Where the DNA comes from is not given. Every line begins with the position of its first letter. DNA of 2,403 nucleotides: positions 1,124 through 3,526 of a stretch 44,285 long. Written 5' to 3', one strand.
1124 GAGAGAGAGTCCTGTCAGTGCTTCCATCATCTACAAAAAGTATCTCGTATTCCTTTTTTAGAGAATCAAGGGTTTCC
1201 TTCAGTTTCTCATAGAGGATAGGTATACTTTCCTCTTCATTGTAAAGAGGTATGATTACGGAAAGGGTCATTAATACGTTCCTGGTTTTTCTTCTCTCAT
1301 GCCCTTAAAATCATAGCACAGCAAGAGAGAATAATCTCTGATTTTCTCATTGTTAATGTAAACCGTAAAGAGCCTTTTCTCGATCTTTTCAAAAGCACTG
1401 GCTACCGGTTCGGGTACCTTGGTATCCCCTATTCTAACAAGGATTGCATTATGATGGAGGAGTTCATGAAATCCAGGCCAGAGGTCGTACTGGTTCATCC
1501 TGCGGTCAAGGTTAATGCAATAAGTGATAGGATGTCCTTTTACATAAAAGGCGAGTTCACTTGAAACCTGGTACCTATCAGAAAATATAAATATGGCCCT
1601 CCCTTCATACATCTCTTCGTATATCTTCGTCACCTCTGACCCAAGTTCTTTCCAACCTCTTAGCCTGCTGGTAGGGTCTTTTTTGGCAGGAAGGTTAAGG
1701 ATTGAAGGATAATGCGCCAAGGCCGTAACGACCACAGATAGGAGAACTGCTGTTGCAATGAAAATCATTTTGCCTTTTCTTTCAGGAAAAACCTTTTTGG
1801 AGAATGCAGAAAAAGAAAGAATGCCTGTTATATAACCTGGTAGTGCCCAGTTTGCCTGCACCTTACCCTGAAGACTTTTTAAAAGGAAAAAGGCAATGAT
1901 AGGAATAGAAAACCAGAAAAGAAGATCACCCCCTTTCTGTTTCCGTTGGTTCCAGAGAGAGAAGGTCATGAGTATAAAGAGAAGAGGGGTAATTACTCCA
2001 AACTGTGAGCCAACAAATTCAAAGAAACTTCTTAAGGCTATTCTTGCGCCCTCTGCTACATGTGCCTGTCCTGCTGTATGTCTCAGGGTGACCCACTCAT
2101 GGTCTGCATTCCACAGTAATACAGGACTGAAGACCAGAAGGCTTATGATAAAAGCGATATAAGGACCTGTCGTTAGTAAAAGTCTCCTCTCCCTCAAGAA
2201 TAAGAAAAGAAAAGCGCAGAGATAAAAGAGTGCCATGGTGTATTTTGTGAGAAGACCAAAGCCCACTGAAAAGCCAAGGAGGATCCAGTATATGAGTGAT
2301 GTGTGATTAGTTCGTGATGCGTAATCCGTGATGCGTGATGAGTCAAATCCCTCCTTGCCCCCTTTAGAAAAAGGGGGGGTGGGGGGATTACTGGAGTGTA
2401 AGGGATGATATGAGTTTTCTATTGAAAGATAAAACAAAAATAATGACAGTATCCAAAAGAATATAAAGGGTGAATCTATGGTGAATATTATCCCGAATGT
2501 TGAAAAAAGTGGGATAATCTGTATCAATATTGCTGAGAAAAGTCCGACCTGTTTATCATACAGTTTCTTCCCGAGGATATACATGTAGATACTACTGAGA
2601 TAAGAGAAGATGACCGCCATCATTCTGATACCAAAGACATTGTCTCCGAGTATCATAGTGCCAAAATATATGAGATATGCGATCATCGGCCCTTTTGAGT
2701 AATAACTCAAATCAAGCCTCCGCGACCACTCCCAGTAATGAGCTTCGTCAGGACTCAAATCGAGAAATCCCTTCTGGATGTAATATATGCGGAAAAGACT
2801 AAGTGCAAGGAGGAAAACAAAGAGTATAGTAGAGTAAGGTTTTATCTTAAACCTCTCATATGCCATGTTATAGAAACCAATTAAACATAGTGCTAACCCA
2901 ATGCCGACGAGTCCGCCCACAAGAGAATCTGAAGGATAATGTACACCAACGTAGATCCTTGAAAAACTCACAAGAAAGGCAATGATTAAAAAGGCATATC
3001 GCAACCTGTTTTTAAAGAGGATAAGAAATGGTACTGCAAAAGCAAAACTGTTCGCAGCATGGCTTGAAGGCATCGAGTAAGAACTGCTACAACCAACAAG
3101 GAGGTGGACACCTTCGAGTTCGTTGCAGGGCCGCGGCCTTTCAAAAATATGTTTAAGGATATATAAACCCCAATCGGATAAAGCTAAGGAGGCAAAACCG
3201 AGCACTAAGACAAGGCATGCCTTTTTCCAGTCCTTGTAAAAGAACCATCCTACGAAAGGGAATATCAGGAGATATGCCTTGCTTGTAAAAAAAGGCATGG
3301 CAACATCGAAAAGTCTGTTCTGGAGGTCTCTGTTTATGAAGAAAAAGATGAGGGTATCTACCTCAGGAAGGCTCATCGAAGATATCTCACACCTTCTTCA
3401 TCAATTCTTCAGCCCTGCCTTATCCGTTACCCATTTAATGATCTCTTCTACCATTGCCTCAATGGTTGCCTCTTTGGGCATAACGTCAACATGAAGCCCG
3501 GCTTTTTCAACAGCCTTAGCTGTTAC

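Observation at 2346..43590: Dispersed family of ~45-nt G/C-tract nested palindromes; three of the four intact copies sit in-frame inside conserved genes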

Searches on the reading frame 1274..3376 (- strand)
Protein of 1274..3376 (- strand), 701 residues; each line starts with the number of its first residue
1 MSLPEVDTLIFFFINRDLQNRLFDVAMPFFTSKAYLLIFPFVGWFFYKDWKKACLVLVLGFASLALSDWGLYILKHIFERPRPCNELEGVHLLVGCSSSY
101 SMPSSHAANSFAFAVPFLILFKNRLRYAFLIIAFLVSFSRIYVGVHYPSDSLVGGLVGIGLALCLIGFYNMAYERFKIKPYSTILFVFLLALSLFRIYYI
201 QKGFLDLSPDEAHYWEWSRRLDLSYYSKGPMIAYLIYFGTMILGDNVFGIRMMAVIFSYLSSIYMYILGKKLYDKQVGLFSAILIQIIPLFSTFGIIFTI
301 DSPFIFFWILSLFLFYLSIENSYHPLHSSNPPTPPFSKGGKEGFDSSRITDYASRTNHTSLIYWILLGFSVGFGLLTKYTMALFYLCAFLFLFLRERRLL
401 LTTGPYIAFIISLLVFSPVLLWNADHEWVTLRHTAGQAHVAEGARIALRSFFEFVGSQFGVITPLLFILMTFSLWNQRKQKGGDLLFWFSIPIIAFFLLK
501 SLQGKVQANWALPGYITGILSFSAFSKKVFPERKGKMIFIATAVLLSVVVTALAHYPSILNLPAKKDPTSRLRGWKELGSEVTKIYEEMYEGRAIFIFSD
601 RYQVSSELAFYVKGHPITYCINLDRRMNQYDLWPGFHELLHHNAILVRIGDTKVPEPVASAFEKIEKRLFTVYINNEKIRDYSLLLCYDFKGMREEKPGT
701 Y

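Call 12: find_encoding_contigs(protein=window:1274-3376:-, flank=10000, max_places=6)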
Protein window:1274-3376:- (701 aa): no gene with exactly this product is on record in the collection.

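Call 23: search_protein_families(library=pfam, proteins=[window:1274-3376:-], max_evalue=0.01)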
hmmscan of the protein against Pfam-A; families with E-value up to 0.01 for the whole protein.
window:1274-3376:- (701 aa): 4 families
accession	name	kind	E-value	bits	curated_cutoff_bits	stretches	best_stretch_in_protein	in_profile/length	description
PF13231.12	PMT_2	-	8.9e-29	101.2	26.1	2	228-321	2-95/160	Dolichyl-phosphate-mannose-protein mannosyltransferase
PF01569.27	PAP2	-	1.8e-22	79.9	27.2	1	61-170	6-126/130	PAP2 superfamily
PF14378.12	PAP2_3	-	5.7e-08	33.2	27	1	100-161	125-187/190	PAP2 superfamily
PF02366.24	PMT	-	0.0013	18.8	22.7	1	244-317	78-153/245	Dolichyl-phosphate-mannose-protein mannosyltransferase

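Call 58: find_homologous_proteins(query=window:1274-3376:-, max_evalue=1e-30)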
Query window:1274-3376:- (701 aa): 1650 proteins with E <= 1e-30 among 8000 candidates; the best 120 are listed.
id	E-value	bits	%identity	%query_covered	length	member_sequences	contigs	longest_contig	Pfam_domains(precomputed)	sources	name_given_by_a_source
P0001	0.0e+0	1592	100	100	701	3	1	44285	PF01569.28,PF13231.13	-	-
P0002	0.0e+0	1395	87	100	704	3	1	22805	PF01569.28,PF13231.13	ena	-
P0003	0.0e+0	1293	80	100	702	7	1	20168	PF02366.25,PF01569.28,PF13231.13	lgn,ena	-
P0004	0.0e+0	1253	78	100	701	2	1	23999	PF02366.25,PF01569.28,PF13231.13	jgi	-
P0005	0.0e+0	1194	72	100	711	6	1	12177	PF02366.25,PF01569.28,PF14378.13,PF13231.13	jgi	jgi:membrane-associated phospholipid phosphatase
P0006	0.0e+0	1188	74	100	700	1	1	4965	PF02366.25,PF01569.28,PF13231.13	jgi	jgi:undecaprenyl-diphosphatase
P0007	0.0e+0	1180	73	100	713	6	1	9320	PF02366.25,PF01569.28,PF14378.13,PF13231.13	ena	-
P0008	0.0e+0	1175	75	100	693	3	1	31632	PF02366.25,PF01569.28,PF13231.13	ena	-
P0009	0.0e+0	1166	75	100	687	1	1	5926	PF02366.25,PF01569.28,PF13231.13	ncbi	-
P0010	0.0e+0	1151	73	100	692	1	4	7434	PF02366.25,PF01569.28,PF14378.13,PF13231.13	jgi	jgi:undecaprenyl-diphosphatase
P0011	0.0e+0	1149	74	100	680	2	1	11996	PF02366.25,PF01569.28,PF13231.13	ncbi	-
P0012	0.0e+0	1143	72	100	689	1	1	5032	PF02366.25,PF01569.28,PF14378.13,PF13231.13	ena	-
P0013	0.0e+0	1138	70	100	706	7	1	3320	PF01569.28,PF14378.13,PF13231.13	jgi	-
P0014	0.0e+0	1136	72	100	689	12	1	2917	PF02366.25,PF01569.28,PF13231.13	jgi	-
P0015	0.0e+0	1135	70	100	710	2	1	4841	PF02366.25,PF01569.28,PF14378.13,PF13231.13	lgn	-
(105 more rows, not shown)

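Call 97: find_encoding_contigs(protein=P0002, flank=10000, max_places=3)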
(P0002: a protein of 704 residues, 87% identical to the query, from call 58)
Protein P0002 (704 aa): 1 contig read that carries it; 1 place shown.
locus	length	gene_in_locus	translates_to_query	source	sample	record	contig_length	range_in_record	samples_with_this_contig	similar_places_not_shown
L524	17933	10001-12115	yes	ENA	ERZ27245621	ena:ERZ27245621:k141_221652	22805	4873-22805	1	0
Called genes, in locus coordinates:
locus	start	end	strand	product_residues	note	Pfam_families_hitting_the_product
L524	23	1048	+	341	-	PF18152:DAHP_snth_FXD, PF00793:DAHP_synth_1, PF03102:NeuB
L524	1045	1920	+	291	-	PF03807:F420_oxidored (weak), PF02153:PDH_N, PF20463:PDH_C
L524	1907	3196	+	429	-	PF00275:EPSP_synthase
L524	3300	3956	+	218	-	PF00005:ABC_tran (faint), PF02224:Cytidylate_kin, PF13189:Cytidylate_kin2, PF13238:AAA_18 (weak), PF01202:SKI (faint), PF13207:AAA_17 (weak)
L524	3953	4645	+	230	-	PF01553:Acyltransferase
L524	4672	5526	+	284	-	PF02401:LYTB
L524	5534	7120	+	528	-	PF21710:Spt6_S1 (faint), PF00575:S1, PF13509:S1_2 (faint), PF00575:S1, PF23459:S1_RRP5 (weak), PF00575:S1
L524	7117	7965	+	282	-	PF00574:CLP_protease (faint), PF25145:NfeD1b_N (weak), PF01343:Peptidase_S49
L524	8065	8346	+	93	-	PF00216:Bac_DNA_binding, PF18291:HU-HIG (weak)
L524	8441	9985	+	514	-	PF00590:TP_methylase, PF02602:HEM4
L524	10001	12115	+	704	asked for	PF01569:PAP2, PF13231:PMT_2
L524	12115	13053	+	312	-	PF00535:Glycos_transf_2, PF10111:Glyco_tranf_2_2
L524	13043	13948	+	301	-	PF03706:LPG_synthase_TM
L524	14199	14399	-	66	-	-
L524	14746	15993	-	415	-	PF13200:DUF4015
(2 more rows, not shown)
